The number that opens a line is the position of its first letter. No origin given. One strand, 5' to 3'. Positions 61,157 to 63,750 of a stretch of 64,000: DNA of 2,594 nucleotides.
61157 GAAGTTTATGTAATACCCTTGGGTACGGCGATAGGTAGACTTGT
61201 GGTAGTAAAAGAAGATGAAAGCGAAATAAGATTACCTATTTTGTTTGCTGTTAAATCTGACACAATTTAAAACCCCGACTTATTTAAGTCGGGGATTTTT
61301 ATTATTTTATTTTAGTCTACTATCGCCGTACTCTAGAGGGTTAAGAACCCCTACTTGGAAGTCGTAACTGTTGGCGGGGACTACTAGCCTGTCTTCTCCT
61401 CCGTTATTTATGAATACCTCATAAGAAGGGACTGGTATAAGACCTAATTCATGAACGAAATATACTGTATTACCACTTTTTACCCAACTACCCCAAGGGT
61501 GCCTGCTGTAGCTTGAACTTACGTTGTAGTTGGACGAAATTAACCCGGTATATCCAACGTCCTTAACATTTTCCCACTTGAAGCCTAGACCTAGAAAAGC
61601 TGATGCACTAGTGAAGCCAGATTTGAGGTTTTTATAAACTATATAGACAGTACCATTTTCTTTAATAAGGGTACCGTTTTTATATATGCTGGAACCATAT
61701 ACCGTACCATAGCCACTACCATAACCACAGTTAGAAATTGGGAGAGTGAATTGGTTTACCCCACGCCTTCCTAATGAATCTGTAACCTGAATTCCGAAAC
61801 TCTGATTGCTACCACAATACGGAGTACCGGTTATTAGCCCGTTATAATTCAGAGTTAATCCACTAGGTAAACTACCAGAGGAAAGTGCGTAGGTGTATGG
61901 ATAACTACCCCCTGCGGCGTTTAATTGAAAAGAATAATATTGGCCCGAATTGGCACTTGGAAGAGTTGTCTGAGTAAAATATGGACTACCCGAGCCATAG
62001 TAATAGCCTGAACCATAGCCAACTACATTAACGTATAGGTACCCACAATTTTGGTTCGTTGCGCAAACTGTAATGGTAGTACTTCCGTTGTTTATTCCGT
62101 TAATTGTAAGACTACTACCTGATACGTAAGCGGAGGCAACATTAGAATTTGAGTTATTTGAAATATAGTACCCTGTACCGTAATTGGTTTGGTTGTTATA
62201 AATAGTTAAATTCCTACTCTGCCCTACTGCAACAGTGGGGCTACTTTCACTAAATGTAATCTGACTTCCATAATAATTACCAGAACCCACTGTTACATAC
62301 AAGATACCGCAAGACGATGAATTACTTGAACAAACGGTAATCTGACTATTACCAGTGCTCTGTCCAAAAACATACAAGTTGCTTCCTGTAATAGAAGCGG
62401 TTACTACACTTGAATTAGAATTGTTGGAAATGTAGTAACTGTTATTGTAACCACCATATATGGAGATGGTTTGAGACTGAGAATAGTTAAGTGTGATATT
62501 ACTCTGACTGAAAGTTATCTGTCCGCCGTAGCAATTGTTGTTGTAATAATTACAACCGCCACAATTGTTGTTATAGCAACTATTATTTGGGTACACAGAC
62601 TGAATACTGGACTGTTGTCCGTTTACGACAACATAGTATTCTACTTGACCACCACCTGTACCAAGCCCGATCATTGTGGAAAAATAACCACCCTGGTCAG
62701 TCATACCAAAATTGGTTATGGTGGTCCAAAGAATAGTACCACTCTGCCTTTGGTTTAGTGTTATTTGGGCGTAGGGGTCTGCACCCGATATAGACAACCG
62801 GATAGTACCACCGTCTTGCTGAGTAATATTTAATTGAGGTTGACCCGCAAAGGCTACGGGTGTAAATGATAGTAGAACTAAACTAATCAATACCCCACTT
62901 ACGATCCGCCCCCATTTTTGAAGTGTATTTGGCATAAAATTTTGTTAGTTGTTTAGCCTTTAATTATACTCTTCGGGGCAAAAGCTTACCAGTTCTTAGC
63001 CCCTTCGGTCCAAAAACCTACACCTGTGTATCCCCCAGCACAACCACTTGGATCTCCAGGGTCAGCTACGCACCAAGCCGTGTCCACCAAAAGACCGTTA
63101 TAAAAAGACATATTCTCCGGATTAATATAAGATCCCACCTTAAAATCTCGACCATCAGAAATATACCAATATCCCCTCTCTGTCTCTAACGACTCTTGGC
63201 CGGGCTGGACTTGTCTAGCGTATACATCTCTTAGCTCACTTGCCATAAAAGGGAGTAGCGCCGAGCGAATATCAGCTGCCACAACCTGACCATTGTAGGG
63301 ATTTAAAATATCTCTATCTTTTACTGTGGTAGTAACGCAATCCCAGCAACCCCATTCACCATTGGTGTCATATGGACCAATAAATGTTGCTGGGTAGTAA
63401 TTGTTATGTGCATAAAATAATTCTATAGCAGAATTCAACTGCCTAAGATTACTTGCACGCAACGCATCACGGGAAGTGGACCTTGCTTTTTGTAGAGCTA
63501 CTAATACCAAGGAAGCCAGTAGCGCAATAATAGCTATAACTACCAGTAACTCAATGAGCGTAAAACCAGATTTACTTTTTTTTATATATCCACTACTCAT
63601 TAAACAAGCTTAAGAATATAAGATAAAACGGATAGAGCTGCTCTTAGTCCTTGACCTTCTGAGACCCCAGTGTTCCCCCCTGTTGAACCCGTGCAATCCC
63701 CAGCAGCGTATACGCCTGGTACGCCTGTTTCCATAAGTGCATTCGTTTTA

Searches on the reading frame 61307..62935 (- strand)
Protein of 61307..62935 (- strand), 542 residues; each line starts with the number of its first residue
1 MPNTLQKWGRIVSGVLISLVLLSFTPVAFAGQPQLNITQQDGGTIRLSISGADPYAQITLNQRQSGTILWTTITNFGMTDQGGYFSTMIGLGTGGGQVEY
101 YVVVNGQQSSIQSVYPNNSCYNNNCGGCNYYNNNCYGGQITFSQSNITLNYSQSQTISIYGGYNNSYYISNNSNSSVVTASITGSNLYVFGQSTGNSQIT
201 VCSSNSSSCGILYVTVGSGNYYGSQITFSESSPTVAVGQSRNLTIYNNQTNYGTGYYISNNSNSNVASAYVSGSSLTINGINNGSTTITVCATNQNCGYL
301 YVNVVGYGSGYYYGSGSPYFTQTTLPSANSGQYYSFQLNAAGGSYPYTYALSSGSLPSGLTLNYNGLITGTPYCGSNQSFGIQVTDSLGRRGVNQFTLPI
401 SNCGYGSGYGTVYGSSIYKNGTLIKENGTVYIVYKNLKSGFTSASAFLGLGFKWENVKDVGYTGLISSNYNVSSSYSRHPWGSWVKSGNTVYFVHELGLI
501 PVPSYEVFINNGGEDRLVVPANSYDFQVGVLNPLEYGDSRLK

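Call 65: search_protein_families(library=pfam, proteins=[window:61307-62935:-], max_evalue=0.00001)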
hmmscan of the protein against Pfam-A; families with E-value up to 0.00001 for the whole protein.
window:61307-62935:- (542 aa): 2 families
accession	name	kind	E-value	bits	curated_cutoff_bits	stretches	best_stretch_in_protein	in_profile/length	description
PF05345.18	He_PIG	-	2.4e-12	47.6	24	1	321-398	5-93/96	Putative Ig domain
PF02368.24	Big_2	-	4.2e-07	30.3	22.8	0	225-295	4-71/79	Bacterial Ig-like domain (group 2)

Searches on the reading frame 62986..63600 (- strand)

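Call 65: search_protein_families(library=pfam, proteins=[window:62986-63600:-], max_evalue=0.00001)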
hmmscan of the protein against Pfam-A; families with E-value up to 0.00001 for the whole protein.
window:62986-63600:- (204 aa): 1 family
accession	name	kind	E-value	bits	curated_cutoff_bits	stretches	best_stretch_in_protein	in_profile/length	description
PF07963.17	N_methyl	-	9.3e-09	34.9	21.2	1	8-33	2-27/27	Prokaryotic N-terminal methylation motif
